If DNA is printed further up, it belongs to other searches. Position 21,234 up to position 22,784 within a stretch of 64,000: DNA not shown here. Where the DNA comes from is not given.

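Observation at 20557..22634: Translationally coupled LOR/SDH (TIGR00300, OCD-like) plus amidinotransferase-fold pair resembling a split, reordered ArgZ/AgrE arginine-to-proline route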

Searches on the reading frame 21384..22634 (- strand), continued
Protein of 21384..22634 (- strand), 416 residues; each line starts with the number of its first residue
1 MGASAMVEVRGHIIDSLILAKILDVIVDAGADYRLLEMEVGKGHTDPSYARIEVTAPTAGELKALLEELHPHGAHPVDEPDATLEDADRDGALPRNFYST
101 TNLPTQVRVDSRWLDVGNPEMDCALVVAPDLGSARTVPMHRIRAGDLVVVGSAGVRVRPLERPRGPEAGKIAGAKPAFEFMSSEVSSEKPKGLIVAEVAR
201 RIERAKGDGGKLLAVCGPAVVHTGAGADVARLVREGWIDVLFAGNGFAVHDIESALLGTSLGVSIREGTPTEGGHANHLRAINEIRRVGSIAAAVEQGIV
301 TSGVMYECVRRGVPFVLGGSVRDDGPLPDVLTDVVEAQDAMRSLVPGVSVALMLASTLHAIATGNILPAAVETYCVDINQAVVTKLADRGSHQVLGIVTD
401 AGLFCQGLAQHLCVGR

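Call 74: search_protein_families(library=pfam, proteins=[L049:8108-9154:+, L074:6596-9955:+, L077:11389-11922:+, L077:11867-15346:+, L081:7846-8877:+, L077:9333-9821:+, L074:12159-13520:-], max_evalue=0.0001)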
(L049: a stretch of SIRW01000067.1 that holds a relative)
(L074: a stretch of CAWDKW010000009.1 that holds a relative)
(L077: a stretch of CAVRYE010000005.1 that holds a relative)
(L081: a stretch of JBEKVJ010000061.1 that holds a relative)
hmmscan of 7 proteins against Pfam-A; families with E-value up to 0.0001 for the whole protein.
L049:8108-9154:+ (348 aa): 1 family
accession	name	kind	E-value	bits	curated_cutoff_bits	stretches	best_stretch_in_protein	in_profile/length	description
PF01070.24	FMN_dh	-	3.6e-119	398.3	24.9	1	16-347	1-348/350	FMN-dependent dehydrogenase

L074:6596-9955:+ (1119 aa): 2 families
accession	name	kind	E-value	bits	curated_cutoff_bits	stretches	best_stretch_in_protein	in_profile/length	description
PF00171.27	Aldedh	-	2.8e-96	323.3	23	1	516-930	27-451/461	Aldehyde dehydrogenase family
PF01619.24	Pro_dh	-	4.4e-57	194.2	27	1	143-433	3-278/278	Proline dehydrogenase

L077:11389-11922:+ (177 aa): 0 families

L077:11867-15346:+ (1159 aa): 5 families
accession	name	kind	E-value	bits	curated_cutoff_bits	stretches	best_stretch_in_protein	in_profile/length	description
PF02574.22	S-methyl_trans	-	1.6e-74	251.8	22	1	16-307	1-282/283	Homocysteine S-methyltransferase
PF00809.28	Pterin_bind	-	4.5e-41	141.5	25.5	1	343-579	1-244/244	Pterin binding enzyme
PF02965.22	Met_synt_B12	-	2.5e-40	139.1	25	1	915-1159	2-257/273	Vitamin B12 dependent methionine synthase, activation domain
PF02607.22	B12-binding_2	-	1.3e-21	77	23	1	639-712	2-74/74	B12 binding domain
PF02310.24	B12-binding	-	1.4e-18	67.3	32.1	1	724-842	1-120/121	B12 binding domain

L081:7846-8877:+ (343 aa): 1 family
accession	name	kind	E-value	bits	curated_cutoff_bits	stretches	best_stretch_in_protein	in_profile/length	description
PF02733.22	Dak1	-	8.6e-111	370.2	31.4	1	27-336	2-312/313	Dak1 domain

L077:9333-9821:+ (162 aa): 1 family
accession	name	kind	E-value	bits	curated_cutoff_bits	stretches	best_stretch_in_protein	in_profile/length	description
PF02502.23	LacAB_rpiB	-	1.6e-39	135.5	24.7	1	10-148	2-136/138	Ribose/Galactose Isomerase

L074:12159-13520:- (453 aa): 0 families

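Call 82: list_cluster_members(proteins=[P0001, window:21384-22634:-, window:21384-22619:-, window:21384-22670:-])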
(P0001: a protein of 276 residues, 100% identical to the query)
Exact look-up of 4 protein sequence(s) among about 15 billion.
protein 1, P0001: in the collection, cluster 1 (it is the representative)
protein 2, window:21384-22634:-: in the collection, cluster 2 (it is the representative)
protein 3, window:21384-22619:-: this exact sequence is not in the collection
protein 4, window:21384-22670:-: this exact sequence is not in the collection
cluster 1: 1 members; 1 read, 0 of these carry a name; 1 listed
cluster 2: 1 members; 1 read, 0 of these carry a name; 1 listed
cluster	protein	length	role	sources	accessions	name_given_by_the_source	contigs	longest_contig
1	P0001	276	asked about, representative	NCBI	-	-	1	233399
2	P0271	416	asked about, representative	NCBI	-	-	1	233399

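Call 83: search_protein_families(library=ncbifam, proteins=[L003:11268-12098:+, L082:11218-12039:+], max_evalue=1e-20)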
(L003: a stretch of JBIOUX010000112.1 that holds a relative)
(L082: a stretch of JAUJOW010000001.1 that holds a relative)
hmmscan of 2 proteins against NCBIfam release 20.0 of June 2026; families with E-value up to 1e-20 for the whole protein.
L003:11268-12098:+ (277 aa): 3 families
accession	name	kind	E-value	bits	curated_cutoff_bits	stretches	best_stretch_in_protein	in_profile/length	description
NF052231.1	bifunc_ArgZ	exception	4.1e-71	240.1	1025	1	11-274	6-271/696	bifunctional arginine dihydrolase/ornithine cyclodeaminase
NF052232.1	Arg_dihydro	equivalog_domain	2.3e-70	236.9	450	1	11-270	4-265/266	arginine dihydrolase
NF045659.1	DiMArgaseDdahMtb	equivalog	4.6e-63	213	300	1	9-272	23-283/283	dimethylargininase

L082:11218-12039:+ (274 aa): 3 families
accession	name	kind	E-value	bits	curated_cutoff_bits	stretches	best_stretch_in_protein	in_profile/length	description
NF045659.1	DiMArgaseDdahMtb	equivalog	1.1e-68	231.5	300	1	5-269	24-282/283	dimethylargininase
NF052232.1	Arg_dihydro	equivalog_domain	1.9e-65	220.8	450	1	6-268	4-265/266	arginine dihydrolase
NF052231.1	bifunc_ArgZ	exception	2.3e-64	217.7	1025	1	6-271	6-270/696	bifunctional arginine dihydrolase/ornithine cyclodeaminase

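Call 87: find_homologous_proteins(query=window:21384-22634:-, max_evalue=1e-10)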
Query window:21384-22634:- (416 aa): 8000 proteins with E <= 1e-10 among 8000 candidates; the best 120 are listed.
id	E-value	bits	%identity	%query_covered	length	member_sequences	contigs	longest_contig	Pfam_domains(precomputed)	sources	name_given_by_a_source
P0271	5.2e-269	910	100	100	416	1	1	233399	PF21571.3,PF04455.18,PF21570.4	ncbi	-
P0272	1.5e-199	681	77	99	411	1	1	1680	PF21571.3,PF04455.18,PF21570.4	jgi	jgi:lysine-ketoglutarate reductase/saccharopine dehydrogenase-like protein (TIGR00300 family)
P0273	3.2e-194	664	76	99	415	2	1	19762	PF21571.3,PF04455.18,PF21570.4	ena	-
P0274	3.3e-194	664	75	99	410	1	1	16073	PF21571.3,PF04455.18,PF21570.4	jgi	jgi:lysine-ketoglutarate reductase/saccharopine dehydrogenase-like protein (TIGR00300 family)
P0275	9.8e-194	662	75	99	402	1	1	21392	PF21571.3,PF04455.18,PF21570.4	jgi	jgi:lysine-ketoglutarate reductase/saccharopine dehydrogenase-like protein (TIGR00300 family)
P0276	3.9e-191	654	74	99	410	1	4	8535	PF21571.3,PF04455.18,PF21570.4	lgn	-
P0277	4.0e-191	654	73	99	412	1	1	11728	PF21571.3,PF04455.18,PF21570.4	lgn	-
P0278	5.7e-191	653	74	99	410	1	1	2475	PF21571.3,PF04455.18,PF21570.4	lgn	-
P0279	1.3e-190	652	74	99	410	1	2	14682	PF21571.3,PF04455.18,PF21570.4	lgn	-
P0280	2.2e-190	651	74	99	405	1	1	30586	PF21571.3,PF04455.18,PF21570.4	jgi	-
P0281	3.8e-190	650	73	99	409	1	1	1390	PF21571.3,PF04455.18,PF21570.4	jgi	jgi:lysine-ketoglutarate reductase/saccharopine dehydrogenase-like protein (TIGR00300 family)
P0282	3.9e-190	650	74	99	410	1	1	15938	PF21571.3,PF04455.18,PF21570.4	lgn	-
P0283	5.5e-190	650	74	99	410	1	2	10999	PF21571.3,PF04455.18,PF21570.4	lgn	-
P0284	8.2e-190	649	73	99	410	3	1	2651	PF21571.3,PF04455.18,PF21570.4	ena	-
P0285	1.1e-189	649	73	99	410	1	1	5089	PF21571.3,PF04455.18,PF21570.4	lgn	-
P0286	1.1e-189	649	74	99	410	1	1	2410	PF21571.3,PF04455.18,PF21570.4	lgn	-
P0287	1.8e-189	648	73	99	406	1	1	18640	PF21571.3,PF04455.18,PF21570.4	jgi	jgi:lysine-ketoglutarate reductase/saccharopine dehydrogenase-like protein (TIGR00300 family)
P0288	5.4e-189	647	73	99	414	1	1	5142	PF21571.3,PF04455.18,PF21570.4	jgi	jgi:lysine-ketoglutarate reductase/saccharopine dehydrogenase-like protein (TIGR00300 family)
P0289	1.2e-188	645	72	99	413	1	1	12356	PF21571.3,PF04455.18,PF21570.4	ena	-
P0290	1.4e-188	645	72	99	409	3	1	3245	PF21571.3,PF04455.18,PF21570.4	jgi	jgi:lysine-ketoglutarate reductase/saccharopine dehydrogenase-like protein (TIGR00300 family)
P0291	1.5e-188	645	72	99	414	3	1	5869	PF21571.3,PF04455.18,PF21570.4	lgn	-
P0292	3.0e-188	644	72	99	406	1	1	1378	PF21571.3,PF04455.18,PF21570.4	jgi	jgi:lysine-ketoglutarate reductase/saccharopine dehydrogenase-like protein (TIGR00300 family)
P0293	3.6e-188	644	72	99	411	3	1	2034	PF21571.3,PF04455.18,PF21570.4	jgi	jgi:lysine-ketoglutarate reductase/saccharopine dehydrogenase-like protein (TIGR00300 family)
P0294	7.2e-188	643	72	100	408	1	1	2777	PF21571.3,PF04455.18,PF21570.4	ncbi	-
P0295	8.9e-188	643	72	99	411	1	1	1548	PF21571.3,PF04455.18,PF21570.4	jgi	jgi:lysine-ketoglutarate reductase/saccharopine dehydrogenase-like protein (TIGR00300 family)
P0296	1.1e-187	642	72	99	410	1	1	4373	PF21571.3,PF04455.18,PF21570.4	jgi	jgi:lysine-ketoglutarate reductase/saccharopine dehydrogenase-like protein (TIGR00300 family)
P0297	1.7e-187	642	72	99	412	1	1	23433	PF21571.3,PF04455.18,PF21570.4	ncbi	-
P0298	4.5e-187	640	72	98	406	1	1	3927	PF21571.3,PF04455.18,PF21570.4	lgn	-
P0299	5.3e-187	640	71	100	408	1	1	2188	PF21571.3,PF04455.18,PF21570.4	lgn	-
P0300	1.4e-186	639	72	100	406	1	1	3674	PF21571.3,PF04455.18,PF21570.4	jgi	jgi:lysine-ketoglutarate reductase/saccharopine dehydrogenase-like protein (TIGR00300 family)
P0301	1.7e-186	638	72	100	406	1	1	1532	PF21571.3,PF04455.18,PF21570.4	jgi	jgi:lysine-ketoglutarate reductase/saccharopine dehydrogenase-like protein (TIGR00300 family)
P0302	2.0e-186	638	72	99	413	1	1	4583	PF21571.3,PF04455.18,PF21570.4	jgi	jgi:lysine-ketoglutarate reductase/saccharopine dehydrogenase-like protein (TIGR00300 family)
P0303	4.2e-186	637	71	100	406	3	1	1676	PF21571.3,PF04455.18,PF21570.4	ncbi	-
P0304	9.8e-186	636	72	99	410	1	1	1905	PF21571.3,PF04455.18,PF21570.4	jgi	jgi:lysine-ketoglutarate reductase/saccharopine dehydrogenase-like protein (TIGR00300 family)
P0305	1.8e-185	635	72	99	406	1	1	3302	PF21571.3,PF04455.18,PF21570.4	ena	-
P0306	2.5e-185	634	71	99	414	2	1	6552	PF21571.3,PF04455.18,PF21570.4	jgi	-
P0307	3.0e-185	634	72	99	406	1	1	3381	PF21571.3,PF04455.18,PF21570.4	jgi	-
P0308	3.4e-185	634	71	99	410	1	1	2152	PF21571.3,PF04455.18,PF21570.4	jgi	jgi:lysine-ketoglutarate reductase/saccharopine dehydrogenase-like protein (TIGR00300 family)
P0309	3.7e-185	634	72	99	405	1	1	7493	PF21571.3,PF04455.18,PF21570.4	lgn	-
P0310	7.4e-185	633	72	99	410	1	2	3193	PF21571.3,PF04455.18,PF21570.4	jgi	jgi:lysine-ketoglutarate reductase/saccharopine dehydrogenase-like protein (TIGR00300 family)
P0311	8.0e-185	633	72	100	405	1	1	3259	PF21571.3,PF04455.18,PF21570.4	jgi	jgi:lysine-ketoglutarate reductase/saccharopine dehydrogenase-like protein (TIGR00300 family)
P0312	1.1e-184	632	71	99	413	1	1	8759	PF21571.3,PF04455.18,PF21570.4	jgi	jgi:lysine-ketoglutarate reductase/saccharopine dehydrogenase-like protein (TIGR00300 family)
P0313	1.2e-184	632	71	99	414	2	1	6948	PF21571.3,PF04455.18,PF21570.4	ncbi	ncbi:MAG: TIGR00300 family protein [Actinomycetota bacterium]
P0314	1.3e-184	632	71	99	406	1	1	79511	PF21571.3,PF04455.18,PF21570.4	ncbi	-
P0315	1.7e-184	632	72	99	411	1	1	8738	PF21571.3,PF04455.18,PF21570.4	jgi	jgi:lysine-ketoglutarate reductase/saccharopine dehydrogenase-like protein (TIGR00300 family)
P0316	1.9e-184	632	71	99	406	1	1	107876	PF21571.3,PF04455.18,PF21570.4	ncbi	-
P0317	5.9e-184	630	71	99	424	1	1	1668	PF21571.3,PF04455.18,PF21570.4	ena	-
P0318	8.0e-184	630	72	99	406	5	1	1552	PF21571.3,PF04455.18,PF21570.4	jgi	jgi:lysine-ketoglutarate reductase/saccharopine dehydrogenase-like protein (TIGR00300 family)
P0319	9.1e-184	629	71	99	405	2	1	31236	PF21571.3,PF04455.18,PF21570.4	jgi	jgi:lysine-ketoglutarate reductase/saccharopine dehydrogenase-like protein (TIGR00300 family)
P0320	1.0e-183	629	71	99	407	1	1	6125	PF21571.3,PF04455.18,PF21570.4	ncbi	-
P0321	2.0e-183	628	71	99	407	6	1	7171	PF21571.3,PF04455.18,PF21570.4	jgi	jgi:lysine-ketoglutarate reductase/saccharopine dehydrogenase-like protein (TIGR00300 family)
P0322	2.2e-183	628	72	99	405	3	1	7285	PF21571.3,PF04455.18,PF21570.4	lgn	-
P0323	2.9e-183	628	70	99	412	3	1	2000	PF21571.3,PF04455.18,PF21570.4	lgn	-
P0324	3.4e-183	627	70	99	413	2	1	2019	PF21571.3,PF04455.18,PF21570.4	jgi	jgi:lysine-ketoglutarate reductase/saccharopine dehydrogenase-like protein (TIGR00300 family)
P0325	4.2e-183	627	70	99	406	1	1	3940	PF21571.3,PF04455.18,PF21570.4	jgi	jgi:lysine-ketoglutarate reductase/saccharopine dehydrogenase-like protein (TIGR00300 family)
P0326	7.2e-183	626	71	100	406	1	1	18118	PF21571.3,PF04455.18,PF21570.4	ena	-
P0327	8.1e-183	626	71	99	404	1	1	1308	PF21571.3,PF04455.18,PF21570.4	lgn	-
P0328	8.5e-183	626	69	99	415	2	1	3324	PF21571.3,PF04455.18,PF21570.4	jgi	jgi:lysine-ketoglutarate reductase/saccharopine dehydrogenase-like protein (TIGR00300 family)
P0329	1.1e-182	626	70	99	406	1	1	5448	PF21571.3,PF04455.18,PF21570.4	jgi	jgi:lysine-ketoglutarate reductase/saccharopine dehydrogenase-like protein (TIGR00300 family)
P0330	1.4e-182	625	70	99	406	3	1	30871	PF21571.3,PF04455.18,PF21570.4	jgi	jgi:lysine-ketoglutarate reductase/saccharopine dehydrogenase-like protein (TIGR00300 family)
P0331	1.6e-182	625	71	99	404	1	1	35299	PF21571.3,PF04455.18,PF21570.4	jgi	jgi:lysine-ketoglutarate reductase/saccharopine dehydrogenase-like protein (TIGR00300 family)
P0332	1.7e-182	625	73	99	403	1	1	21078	PF21571.3,PF04455.18,PF21570.4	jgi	jgi:lysine-ketoglutarate reductase/saccharopine dehydrogenase-like protein (TIGR00300 family)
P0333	1.9e-182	625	70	99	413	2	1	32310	PF21571.3,PF04455.18,PF21570.4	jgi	jgi:lysine-ketoglutarate reductase/saccharopine dehydrogenase-like protein (TIGR00300 family)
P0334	2.0e-182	625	72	99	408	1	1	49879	PF21571.3,PF04455.18,PF21570.4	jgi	jgi:lysine-ketoglutarate reductase/saccharopine dehydrogenase-like protein (TIGR00300 family)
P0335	2.1e-182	625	72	99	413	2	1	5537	PF21571.3,PF04455.18,PF21570.4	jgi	jgi:lysine-ketoglutarate reductase/saccharopine dehydrogenase-like protein (TIGR00300 family)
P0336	2.9e-182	624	72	100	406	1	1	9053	PF21571.3,PF04455.18,PF21570.4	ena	-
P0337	4.2e-182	624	70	100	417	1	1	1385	PF21571.3,PF04455.18,PF21570.4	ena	-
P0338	5.3e-182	624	71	99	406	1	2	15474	PF21571.3,PF04455.18,PF21570.4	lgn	-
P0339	6.1e-182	623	71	100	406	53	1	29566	PF21571.3,PF04455.18,PF21570.4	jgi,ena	-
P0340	7.3e-182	623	71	99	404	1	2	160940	PF21571.3,PF04455.18,PF21570.4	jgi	jgi:lysine-ketoglutarate reductase/saccharopine dehydrogenase-like protein (TIGR00300 family)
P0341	7.7e-182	623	70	100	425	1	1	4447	PF21571.3,PF04455.18,PF21570.4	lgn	-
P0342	1.8e-181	622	71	99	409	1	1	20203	PF21571.3,PF04455.18,PF21570.4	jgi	jgi:lysine-ketoglutarate reductase/saccharopine dehydrogenase-like protein (TIGR00300 family)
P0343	1.9e-181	622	70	99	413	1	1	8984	PF21571.3,PF04455.18,PF21570.4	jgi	jgi:lysine-ketoglutarate reductase/saccharopine dehydrogenase-like protein (TIGR00300 family)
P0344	2.0e-181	622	69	99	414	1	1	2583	PF21571.3,PF04455.18,PF21570.4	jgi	jgi:lysine-ketoglutarate reductase/saccharopine dehydrogenase-like protein (TIGR00300 family)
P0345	2.3e-181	621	71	99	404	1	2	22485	PF21571.3,PF04455.18,PF21570.4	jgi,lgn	jgi:lysine-ketoglutarate reductase/saccharopine dehydrogenase-like protein (TIGR00300 family)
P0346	2.7e-181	621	69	99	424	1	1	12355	PF21571.3,PF04455.18,PF21570.4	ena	-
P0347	2.8e-181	621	72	99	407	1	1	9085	PF21571.3,PF04455.18,PF21570.4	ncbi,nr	ncbi:MAG TPA: TIGR00300 family protein [Actinomycetota bacterium]|nr:TIGR00300 family protein [Actin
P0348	2.8e-181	621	70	99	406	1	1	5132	PF21571.3,PF04455.18,PF21570.4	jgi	jgi:lysine-ketoglutarate reductase/saccharopine dehydrogenase-like protein (TIGR00300 family)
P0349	2.9e-181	621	70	99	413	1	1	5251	PF21571.3,PF04455.18,PF21570.4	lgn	-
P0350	3.1e-181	621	73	99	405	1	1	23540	PF21571.3,PF04455.18,PF21570.4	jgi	jgi:lysine-ketoglutarate reductase/saccharopine dehydrogenase-like protein (TIGR00300 family)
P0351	4.0e-181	621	70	99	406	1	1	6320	PF21571.3,PF04455.18,PF21570.4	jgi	jgi:lysine-ketoglutarate reductase/saccharopine dehydrogenase-like protein (TIGR00300 family)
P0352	4.1e-181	621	73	99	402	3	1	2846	PF21571.3,PF04455.18,PF21570.4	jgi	jgi:lysine-ketoglutarate reductase/saccharopine dehydrogenase-like protein (TIGR00300 family)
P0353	4.5e-181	620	70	99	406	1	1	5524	PF21571.3,PF04455.18,PF21570.4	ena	-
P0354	6.0e-181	620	70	99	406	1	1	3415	PF21571.3,PF04455.18,PF21570.4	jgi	jgi:lysine-ketoglutarate reductase/saccharopine dehydrogenase-like protein (TIGR00300 family)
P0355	7.2e-181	620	73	99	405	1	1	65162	PF21571.3,PF04455.18,PF21570.4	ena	-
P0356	1.0e-180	619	69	99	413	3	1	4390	PF21571.3,PF04455.18,PF21570.4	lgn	-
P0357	1.3e-180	619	69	99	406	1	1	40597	PF21571.3,PF04455.18,PF21570.4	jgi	jgi:lysine-ketoglutarate reductase/saccharopine dehydrogenase-like protein (TIGR00300 family)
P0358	1.3e-180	619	71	99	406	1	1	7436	PF21571.3,PF04455.18,PF21570.4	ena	-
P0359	1.6e-180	619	69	99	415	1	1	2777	PF21571.3,PF04455.18,PF21570.4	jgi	jgi:lysine-ketoglutarate reductase/saccharopine dehydrogenase-like protein (TIGR00300 family)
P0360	1.7e-180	619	70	99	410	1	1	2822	PF21571.3,PF04455.18,PF21570.4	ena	-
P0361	2.8e-180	618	70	99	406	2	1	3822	PF21571.3,PF04455.18,PF21570.4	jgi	jgi:lysine-ketoglutarate reductase/saccharopine dehydrogenase-like protein (TIGR00300 family)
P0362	3.8e-180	617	71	99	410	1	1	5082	PF21571.3,PF04455.18,PF21570.4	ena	-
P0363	4.0e-180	617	71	99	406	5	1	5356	PF21571.3,PF04455.18,PF21570.4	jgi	-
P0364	4.7e-180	617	70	99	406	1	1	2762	PF21571.3,PF04455.18,PF21570.4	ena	-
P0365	4.7e-180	617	71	99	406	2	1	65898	PF21571.3,PF04455.18,PF21570.4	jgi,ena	-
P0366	6.4e-180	617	70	99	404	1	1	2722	PF21571.3,PF04455.18,PF21570.4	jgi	jgi:lysine-ketoglutarate reductase/saccharopine dehydrogenase-like protein (TIGR00300 family)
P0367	8.6e-180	616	70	99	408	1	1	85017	PF21571.3,PF04455.18,PF21570.4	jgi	jgi:lysine-ketoglutarate reductase/saccharopine dehydrogenase-like protein (TIGR00300 family)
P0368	1.2e-179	616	71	99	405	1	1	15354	PF21571.3,PF04455.18,PF21570.4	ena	-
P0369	1.5e-179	615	70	99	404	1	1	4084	PF21571.3,PF04455.18,PF21570.4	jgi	jgi:lysine-ketoglutarate reductase/saccharopine dehydrogenase-like protein (TIGR00300 family)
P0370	1.7e-179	615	71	99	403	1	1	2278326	PF21571.3,PF04455.18,PF21570.4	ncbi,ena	-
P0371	2.2e-179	615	70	99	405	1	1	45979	PF21571.3,PF04455.18,PF21570.4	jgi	jgi:lysine-ketoglutarate reductase/saccharopine dehydrogenase-like protein (TIGR00300 family)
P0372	2.2e-179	615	72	98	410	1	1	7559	PF21571.3,PF04455.18,PF21570.4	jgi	jgi:lysine-ketoglutarate reductase/saccharopine dehydrogenase-like protein (TIGR00300 family)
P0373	4.0e-179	614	71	99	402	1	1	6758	PF21571.3,PF04455.18,PF21570.4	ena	-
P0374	4.1e-179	614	71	99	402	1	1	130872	PF21571.3,PF04455.18,PF21570.4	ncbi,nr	ncbi:MAG: hypothetical protein QOK43_2484 [Acidimicrobiaceae bacterium]|nr:hypothetical protein [Aci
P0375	4.3e-179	614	72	99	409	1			PF21571.3,PF04455.18,PF21570.4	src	-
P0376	5.6e-179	614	70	99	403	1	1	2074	PF21571.3,PF04455.18,PF21570.4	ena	-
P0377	5.9e-179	613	71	99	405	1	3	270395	PF21571.3,PF04455.18,PF21570.4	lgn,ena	-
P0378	6.7e-179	613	70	99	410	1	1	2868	PF21571.3,PF04455.18,PF21570.4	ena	-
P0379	9.1e-179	613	72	99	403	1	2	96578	PF21571.3,PF04455.18,PF21570.4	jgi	jgi:lysine-ketoglutarate reductase/saccharopine dehydrogenase-like protein (TIGR00300 family)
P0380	9.3e-179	613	71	99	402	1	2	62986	PF21571.3,PF04455.18,PF21570.4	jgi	jgi:lysine-ketoglutarate reductase/saccharopine dehydrogenase-like protein (TIGR00300 family)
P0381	1.2e-178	613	70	99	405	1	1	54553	PF21571.3,PF04455.18,PF21570.4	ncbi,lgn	-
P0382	1.4e-178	612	73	98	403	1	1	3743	PF21571.3,PF04455.18,PF21570.4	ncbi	ncbi:MAG: TIGR00300 family protein [Acidimicrobiales bacterium]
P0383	1.5e-178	612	71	99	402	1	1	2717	PF21571.3,PF04455.18,PF21570.4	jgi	jgi:lysine-ketoglutarate reductase/saccharopine dehydrogenase-like protein (TIGR00300 family)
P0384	1.5e-178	612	71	99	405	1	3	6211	PF21571.3,PF04455.18,PF21570.4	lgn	-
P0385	1.6e-178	612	71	99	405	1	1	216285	PF21571.3,PF04455.18,PF21570.4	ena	-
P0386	1.6e-178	612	72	99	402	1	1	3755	PF21571.3,PF04455.18,PF21570.4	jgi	jgi:lysine-ketoglutarate reductase/saccharopine dehydrogenase-like protein (TIGR00300 family)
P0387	1.9e-178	612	69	99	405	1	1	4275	PF21571.3,PF04455.18,PF21570.4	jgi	jgi:lysine-ketoglutarate reductase/saccharopine dehydrogenase-like protein (TIGR00300 family)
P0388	1.9e-178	612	69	98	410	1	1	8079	PF21571.3,PF04455.18,PF21570.4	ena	-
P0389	2.0e-178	612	70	99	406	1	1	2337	PF21571.3,PF04455.18,PF21570.4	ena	-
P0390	2.2e-178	612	71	99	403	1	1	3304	PF21571.3,PF04455.18,PF21570.4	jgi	jgi:lysine-ketoglutarate reductase/saccharopine dehydrogenase-like protein (TIGR00300 family)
